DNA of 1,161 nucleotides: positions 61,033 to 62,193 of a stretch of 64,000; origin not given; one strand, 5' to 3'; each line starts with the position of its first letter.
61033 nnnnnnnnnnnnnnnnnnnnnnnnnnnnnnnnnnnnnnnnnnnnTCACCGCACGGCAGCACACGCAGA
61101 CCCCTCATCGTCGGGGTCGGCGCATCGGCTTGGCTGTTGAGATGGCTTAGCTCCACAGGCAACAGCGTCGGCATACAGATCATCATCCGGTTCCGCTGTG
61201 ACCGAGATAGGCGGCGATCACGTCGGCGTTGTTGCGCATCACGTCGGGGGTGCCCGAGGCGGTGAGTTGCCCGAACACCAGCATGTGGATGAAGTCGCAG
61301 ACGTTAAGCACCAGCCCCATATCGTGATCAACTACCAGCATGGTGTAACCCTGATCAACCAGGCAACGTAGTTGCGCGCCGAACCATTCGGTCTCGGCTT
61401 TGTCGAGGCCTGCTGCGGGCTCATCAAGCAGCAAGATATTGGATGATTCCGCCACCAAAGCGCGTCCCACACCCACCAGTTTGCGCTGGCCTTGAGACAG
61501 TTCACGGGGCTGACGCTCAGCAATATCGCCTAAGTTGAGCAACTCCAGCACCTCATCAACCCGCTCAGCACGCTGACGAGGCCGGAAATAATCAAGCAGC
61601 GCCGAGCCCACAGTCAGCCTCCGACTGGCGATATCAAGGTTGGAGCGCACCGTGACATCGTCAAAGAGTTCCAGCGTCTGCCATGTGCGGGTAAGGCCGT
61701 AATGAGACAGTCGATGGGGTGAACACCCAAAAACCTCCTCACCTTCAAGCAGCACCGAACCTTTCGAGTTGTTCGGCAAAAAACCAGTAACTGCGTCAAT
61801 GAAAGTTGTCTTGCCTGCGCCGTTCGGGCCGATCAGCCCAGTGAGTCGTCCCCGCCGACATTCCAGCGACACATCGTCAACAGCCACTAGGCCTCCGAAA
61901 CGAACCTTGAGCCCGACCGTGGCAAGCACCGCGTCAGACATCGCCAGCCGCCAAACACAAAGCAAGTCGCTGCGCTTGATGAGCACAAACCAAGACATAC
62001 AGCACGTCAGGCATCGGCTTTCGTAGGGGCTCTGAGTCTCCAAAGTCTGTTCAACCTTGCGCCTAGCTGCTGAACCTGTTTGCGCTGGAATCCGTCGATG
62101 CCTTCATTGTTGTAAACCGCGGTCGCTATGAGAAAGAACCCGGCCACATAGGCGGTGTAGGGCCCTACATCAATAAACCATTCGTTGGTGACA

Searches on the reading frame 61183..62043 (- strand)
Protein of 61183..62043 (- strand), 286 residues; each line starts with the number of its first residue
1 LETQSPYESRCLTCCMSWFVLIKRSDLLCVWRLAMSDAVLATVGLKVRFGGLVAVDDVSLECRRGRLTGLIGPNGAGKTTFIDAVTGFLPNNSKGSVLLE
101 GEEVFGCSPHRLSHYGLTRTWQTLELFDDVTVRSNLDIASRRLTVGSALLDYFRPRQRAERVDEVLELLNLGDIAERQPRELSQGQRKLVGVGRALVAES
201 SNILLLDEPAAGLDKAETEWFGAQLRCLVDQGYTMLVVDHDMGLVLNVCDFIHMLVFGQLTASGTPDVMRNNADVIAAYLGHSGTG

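Call 5: search_protein_families(library=pfam, proteins=[window:61183-62043:-], max_evalue=0.1)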
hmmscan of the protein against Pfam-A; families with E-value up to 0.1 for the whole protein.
window:61183-62043:- (286 aa): 10 families
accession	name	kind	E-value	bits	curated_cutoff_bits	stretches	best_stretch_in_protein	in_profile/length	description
PF00005.33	ABC_tran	-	2.8e-25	89.9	25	1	56-210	2-136/137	ABC transporter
PF13304.12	AAA_21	-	7.2e-09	36.6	27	2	67-86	1-20/304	AAA domain, putative AbiEii toxin, Type IV TA system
PF12399.14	BCA_ABC_TP_C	-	2.1e-07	30.9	25.5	1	262-283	4-25/27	Branched-chain amino acid ATP-binding cassette transporter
PF02463.25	SMC_N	-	3.1e-07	30.5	40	1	66-89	25-48/220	RecF/RecN/SMC N terminal domain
PF13555.12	AAA_29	-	2e-05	24.7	27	1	60-91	17-48/61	P-loop containing region of AAA domain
PF13476.12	AAA_23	-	5.6e-05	24.3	27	1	65-89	19-43/201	AAA domain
PF13175.12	AAA_15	-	0.0033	17.5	32.1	1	67-103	25-64/374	AAA ATPase domain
PF13514.12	AAA_27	-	0.035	14.1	22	0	58-89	19-50/206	AAA domain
PF13604.12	AAA_30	-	0.05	13.8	27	0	65-102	18-47/191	AAA domain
PF13401.12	AAA_22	-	0.052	14.3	27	0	66-141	6-33/130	AAA domain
